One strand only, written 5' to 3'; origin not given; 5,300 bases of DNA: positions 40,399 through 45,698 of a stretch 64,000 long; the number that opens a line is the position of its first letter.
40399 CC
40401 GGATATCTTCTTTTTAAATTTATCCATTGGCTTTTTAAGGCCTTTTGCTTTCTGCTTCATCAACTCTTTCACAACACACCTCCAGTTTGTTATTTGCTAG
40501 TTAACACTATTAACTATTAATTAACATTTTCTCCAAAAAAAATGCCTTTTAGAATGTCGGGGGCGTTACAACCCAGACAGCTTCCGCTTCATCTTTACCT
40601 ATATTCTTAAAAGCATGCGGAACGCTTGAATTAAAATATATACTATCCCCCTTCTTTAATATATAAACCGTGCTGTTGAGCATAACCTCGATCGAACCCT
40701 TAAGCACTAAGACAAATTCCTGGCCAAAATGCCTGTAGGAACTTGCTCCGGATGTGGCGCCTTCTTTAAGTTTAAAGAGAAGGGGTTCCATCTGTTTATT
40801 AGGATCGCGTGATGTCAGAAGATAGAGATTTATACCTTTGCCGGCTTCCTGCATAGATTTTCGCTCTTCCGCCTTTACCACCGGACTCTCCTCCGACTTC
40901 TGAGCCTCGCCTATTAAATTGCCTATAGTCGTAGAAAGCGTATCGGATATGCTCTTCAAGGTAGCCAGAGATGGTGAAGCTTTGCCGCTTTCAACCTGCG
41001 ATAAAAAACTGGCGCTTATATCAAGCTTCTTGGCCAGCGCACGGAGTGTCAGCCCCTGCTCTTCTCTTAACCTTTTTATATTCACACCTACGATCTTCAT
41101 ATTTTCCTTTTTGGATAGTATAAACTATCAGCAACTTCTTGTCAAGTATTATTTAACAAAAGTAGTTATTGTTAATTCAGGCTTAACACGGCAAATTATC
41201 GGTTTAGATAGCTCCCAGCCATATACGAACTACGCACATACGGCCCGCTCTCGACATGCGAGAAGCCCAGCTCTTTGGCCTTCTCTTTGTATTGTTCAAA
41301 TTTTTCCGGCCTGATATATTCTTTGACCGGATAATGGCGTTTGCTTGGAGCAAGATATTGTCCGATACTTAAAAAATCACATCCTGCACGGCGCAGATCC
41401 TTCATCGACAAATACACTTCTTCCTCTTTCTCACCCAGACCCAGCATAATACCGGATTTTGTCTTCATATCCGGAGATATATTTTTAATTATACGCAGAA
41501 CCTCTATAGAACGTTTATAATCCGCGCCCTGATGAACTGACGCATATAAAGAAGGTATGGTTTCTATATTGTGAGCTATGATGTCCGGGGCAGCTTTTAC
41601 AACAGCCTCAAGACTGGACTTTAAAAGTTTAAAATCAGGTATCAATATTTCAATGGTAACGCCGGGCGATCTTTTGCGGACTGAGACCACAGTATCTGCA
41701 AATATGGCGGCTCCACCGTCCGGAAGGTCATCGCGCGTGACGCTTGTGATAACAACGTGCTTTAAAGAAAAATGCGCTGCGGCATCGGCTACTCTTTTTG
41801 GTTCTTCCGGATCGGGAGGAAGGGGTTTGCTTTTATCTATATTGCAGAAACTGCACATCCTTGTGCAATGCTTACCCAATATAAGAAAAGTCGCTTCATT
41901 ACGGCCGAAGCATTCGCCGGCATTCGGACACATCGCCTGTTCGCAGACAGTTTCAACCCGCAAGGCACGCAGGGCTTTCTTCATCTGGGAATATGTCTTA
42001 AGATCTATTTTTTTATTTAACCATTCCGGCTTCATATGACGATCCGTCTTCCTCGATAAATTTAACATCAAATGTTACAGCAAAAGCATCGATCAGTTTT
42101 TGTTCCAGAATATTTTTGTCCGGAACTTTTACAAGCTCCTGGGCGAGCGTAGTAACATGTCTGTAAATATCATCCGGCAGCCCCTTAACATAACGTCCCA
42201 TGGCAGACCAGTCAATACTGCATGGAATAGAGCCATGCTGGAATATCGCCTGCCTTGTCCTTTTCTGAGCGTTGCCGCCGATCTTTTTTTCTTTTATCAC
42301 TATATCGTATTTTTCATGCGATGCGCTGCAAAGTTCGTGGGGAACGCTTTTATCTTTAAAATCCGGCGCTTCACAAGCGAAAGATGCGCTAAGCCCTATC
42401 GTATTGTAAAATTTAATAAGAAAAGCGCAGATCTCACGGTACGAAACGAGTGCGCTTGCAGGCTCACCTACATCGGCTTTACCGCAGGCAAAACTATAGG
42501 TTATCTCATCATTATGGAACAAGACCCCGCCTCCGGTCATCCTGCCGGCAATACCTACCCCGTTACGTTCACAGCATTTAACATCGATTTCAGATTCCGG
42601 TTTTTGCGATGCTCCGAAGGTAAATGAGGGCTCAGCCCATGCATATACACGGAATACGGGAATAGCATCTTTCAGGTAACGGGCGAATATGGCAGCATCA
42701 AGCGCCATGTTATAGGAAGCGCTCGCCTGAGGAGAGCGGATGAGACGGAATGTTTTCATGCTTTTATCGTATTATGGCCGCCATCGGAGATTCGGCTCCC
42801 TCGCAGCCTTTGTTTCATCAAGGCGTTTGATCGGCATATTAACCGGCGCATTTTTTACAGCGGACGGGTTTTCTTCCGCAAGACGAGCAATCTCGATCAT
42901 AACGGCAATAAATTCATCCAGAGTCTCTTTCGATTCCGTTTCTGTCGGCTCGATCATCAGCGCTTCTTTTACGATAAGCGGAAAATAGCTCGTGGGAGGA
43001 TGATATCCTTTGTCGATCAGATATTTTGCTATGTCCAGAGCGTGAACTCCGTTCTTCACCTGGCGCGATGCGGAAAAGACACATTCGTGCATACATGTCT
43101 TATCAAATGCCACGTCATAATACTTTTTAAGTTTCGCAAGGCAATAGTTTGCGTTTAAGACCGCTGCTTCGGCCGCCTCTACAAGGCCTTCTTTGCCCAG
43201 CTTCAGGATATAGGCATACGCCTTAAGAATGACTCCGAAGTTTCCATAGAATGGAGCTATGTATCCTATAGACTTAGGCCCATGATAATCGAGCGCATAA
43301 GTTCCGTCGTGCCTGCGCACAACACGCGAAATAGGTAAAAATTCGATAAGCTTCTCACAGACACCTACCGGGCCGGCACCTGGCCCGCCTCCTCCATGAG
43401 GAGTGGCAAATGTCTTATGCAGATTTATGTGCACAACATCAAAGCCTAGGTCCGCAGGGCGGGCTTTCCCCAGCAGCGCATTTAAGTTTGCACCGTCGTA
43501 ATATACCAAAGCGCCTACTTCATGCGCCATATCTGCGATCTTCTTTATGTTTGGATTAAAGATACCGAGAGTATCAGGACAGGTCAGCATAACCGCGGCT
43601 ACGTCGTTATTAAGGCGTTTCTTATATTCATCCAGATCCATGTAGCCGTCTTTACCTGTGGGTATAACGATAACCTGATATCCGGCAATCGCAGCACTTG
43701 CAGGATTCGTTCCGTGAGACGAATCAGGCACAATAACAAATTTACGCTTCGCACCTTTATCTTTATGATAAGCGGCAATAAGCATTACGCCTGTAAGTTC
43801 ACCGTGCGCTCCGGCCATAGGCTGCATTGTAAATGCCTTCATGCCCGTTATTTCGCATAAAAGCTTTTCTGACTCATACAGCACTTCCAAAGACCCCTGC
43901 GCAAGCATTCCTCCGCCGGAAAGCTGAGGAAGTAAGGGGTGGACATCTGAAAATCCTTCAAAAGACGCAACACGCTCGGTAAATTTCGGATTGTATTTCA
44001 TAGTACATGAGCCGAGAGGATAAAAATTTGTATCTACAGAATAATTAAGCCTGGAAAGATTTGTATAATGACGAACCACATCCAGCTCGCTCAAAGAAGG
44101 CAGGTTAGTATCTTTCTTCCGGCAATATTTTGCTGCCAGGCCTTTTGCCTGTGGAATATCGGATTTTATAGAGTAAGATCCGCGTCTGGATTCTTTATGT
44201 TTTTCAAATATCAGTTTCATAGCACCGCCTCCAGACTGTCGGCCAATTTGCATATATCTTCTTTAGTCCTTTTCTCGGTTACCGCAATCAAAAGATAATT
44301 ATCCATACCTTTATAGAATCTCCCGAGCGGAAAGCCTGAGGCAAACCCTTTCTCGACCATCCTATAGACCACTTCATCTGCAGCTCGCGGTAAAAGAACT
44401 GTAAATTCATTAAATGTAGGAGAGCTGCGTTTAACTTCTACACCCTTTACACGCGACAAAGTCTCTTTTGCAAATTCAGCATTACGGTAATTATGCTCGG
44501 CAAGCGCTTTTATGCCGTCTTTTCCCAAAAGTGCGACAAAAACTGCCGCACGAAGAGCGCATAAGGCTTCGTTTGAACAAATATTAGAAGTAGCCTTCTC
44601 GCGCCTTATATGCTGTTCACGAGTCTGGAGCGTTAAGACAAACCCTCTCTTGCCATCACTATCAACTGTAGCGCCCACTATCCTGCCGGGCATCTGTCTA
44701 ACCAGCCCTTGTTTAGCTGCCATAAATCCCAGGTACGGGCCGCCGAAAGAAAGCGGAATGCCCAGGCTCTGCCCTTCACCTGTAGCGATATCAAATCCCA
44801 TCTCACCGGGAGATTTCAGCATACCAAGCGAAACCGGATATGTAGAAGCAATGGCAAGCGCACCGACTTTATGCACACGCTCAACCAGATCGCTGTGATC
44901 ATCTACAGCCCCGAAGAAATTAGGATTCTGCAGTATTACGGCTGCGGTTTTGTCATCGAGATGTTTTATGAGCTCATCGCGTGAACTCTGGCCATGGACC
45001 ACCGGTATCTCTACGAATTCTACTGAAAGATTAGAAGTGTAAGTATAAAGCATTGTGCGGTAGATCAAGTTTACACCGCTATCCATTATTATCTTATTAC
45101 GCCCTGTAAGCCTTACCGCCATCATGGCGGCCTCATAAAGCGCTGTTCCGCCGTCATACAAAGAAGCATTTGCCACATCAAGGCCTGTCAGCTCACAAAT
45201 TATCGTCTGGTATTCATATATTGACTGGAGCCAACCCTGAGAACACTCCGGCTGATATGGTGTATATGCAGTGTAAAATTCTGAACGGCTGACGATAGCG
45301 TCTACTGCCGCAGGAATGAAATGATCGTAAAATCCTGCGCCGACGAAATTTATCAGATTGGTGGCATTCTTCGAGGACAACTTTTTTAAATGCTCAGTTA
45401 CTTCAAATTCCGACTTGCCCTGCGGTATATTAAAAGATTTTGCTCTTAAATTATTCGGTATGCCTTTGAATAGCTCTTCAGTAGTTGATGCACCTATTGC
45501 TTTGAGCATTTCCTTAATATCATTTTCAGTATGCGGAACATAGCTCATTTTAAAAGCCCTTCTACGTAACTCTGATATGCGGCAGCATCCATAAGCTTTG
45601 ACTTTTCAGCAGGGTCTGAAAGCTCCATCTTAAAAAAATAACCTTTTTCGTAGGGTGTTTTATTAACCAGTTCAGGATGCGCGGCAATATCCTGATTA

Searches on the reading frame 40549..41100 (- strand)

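Call 55: search_protein_families(library=pfam, proteins=[window:40549-41100:-], max_evalue=0.000001)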
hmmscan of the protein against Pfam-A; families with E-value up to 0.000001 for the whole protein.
window:40549-41100:- (183 aa): 5 families
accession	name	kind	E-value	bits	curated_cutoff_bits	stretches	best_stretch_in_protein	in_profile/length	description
PF07883.17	Cupin_2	-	1.7e-17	63.3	27.2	1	108-178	2-70/70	Cupin domain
PF01381.28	HTH_3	-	1.6e-14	54.1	23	1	8-59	1-52/55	Helix-turn-helix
PF13560.12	HTH_31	-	2.3e-10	41.1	27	1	5-57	3-56/64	Helix-turn-helix domain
PF12844.13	HTH_19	-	1.2e-07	32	30.2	1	7-54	3-50/64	Helix-turn-helix domain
PF13443.12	HTH_26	-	1.3e-07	32.2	22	1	7-63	1-58/63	Cro/C1-type HTH DNA-binding domain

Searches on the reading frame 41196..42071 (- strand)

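Call 55: search_protein_families(library=pfam, proteins=[window:41196-42071:-], max_evalue=0.000001)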
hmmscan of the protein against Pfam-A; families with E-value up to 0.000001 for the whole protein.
window:41196-42071:- (291 aa): 1 family
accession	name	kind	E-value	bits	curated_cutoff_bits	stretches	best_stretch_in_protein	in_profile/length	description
PF04055.27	Radical_SAM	-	1.9e-20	74.1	29.5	1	64-224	2-164/166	Radical SAM superfamily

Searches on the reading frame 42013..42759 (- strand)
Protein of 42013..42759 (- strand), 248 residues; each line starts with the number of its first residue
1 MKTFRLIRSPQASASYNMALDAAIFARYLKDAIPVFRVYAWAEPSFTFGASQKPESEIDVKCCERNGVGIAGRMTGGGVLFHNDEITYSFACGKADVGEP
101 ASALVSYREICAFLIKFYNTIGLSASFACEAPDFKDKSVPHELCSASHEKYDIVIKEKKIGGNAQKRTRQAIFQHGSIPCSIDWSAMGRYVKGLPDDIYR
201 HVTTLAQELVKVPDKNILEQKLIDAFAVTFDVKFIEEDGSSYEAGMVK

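Call 55: search_protein_families(library=pfam, proteins=[window:42013-42759:-], max_evalue=0.000001)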
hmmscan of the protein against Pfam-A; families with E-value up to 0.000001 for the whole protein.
window:42013-42759:- (248 aa): 2 families
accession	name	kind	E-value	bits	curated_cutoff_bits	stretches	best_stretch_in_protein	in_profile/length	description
PF21948.1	LplA-B_cat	-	5.6e-31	108.5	27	1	14-226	2-199/200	Lipoyl protein ligase A/B catalytic domain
PF03099.24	BPL_LplA_LipB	-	3.6e-12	46.8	21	1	56-183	14-133/133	Biotin/lipoate A/B protein ligase family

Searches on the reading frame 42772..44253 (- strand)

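Call 77: search_protein_families(library=pfam, proteins=[window:42772-44253:-], max_evalue=0.000001)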
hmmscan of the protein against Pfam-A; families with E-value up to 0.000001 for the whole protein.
window:42772-44253:- (493 aa): 3 families
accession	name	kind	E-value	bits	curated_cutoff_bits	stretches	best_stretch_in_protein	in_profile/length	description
PF21478.3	GcvP2_C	-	1.3e-25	90.1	27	1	360-460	1-103/122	Glycine dehydrogenase, C-terminal domain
PF02347.22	GDC-P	-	9.7e-13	48.2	26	1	117-307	104-284/429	Glycine cleavage system P-protein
PF00266.25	Aminotran_5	-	3.5e-09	36.6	21.5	1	160-287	79-207/371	Aminotransferase class-V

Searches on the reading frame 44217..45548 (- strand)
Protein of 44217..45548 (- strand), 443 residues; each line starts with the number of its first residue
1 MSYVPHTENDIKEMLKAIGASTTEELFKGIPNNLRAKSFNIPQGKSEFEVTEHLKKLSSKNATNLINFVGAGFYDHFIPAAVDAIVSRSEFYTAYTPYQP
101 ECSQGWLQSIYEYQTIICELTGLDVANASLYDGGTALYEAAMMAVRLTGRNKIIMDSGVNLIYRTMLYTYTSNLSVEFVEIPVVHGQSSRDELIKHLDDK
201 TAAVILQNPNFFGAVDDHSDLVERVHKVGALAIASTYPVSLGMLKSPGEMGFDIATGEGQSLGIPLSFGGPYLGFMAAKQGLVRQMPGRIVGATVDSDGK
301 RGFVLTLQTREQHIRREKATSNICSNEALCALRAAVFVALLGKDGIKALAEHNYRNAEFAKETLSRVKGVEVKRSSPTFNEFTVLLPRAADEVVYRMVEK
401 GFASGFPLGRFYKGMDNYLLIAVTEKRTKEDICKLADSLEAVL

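Call 77: search_protein_families(library=pfam, proteins=[window:44217-45548:-], max_evalue=0.000001)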
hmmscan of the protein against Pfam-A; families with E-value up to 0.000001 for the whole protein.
window:44217-45548:- (443 aa): 1 family
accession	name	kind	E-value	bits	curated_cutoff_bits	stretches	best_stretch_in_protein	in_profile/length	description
PF02347.22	GDC-P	-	3.6e-132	441.7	26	1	2-437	2-427/429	Glycine cleavage system P-protein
